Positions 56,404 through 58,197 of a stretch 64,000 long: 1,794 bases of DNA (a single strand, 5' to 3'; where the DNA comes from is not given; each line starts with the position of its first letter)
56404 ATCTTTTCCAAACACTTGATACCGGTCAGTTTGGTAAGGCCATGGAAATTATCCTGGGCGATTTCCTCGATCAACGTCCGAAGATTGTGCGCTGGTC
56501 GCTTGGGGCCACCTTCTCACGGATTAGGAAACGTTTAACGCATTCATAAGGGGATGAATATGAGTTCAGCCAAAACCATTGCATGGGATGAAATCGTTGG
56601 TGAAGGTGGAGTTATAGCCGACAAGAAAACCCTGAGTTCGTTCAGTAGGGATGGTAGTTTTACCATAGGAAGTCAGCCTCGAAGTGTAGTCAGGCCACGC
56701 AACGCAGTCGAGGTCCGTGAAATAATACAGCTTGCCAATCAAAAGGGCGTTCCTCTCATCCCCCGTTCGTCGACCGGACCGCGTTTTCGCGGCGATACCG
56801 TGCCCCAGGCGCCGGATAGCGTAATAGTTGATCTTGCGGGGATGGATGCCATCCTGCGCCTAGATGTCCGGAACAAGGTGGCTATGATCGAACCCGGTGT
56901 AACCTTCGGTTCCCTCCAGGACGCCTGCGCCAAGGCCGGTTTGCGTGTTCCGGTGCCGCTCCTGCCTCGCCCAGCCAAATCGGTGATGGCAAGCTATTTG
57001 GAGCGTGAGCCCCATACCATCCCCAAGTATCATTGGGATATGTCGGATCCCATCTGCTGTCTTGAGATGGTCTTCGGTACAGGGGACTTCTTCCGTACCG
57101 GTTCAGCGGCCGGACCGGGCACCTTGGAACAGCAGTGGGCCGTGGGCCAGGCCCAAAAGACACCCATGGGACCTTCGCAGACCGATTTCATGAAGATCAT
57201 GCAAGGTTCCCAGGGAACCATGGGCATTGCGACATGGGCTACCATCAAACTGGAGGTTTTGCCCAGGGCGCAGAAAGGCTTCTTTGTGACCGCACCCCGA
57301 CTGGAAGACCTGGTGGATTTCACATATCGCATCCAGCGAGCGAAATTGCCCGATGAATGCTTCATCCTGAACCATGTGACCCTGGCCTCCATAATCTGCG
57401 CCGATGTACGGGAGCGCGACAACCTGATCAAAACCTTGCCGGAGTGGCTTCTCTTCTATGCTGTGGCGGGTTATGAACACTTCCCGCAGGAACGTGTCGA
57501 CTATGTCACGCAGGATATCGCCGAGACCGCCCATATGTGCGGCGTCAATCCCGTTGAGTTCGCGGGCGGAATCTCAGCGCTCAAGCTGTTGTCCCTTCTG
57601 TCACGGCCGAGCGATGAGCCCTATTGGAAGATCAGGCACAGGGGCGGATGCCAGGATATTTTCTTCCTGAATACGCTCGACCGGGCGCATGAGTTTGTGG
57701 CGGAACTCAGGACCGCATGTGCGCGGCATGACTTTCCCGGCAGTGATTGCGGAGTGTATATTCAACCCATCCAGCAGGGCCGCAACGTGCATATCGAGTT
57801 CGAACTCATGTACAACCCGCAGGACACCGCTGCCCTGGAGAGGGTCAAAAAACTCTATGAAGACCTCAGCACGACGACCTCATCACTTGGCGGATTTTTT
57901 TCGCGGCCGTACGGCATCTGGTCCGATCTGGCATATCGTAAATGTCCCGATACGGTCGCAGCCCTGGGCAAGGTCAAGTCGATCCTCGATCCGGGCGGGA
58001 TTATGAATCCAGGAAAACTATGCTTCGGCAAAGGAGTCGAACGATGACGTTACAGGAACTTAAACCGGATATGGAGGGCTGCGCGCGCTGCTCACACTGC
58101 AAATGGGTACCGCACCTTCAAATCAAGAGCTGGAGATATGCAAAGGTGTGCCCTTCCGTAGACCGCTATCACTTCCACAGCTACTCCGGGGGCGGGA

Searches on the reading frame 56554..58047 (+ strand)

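Call 79: search_protein_families(library=pfam, proteins=[window:56554-58047:+], max_evalue=0.0001)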
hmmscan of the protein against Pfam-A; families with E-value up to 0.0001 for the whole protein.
window:56554-58047:+ (497 aa): 2 families
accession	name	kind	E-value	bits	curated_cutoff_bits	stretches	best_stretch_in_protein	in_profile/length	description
PF01565.28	FAD_binding_4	-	4.8e-16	59.1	26.4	1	42-182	1-138/139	FAD binding domain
PF02913.24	FAD-oxidase_C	-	1.7e-09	38.2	21.2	1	375-489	137-248/248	FAD linked oxidases, C-terminal domain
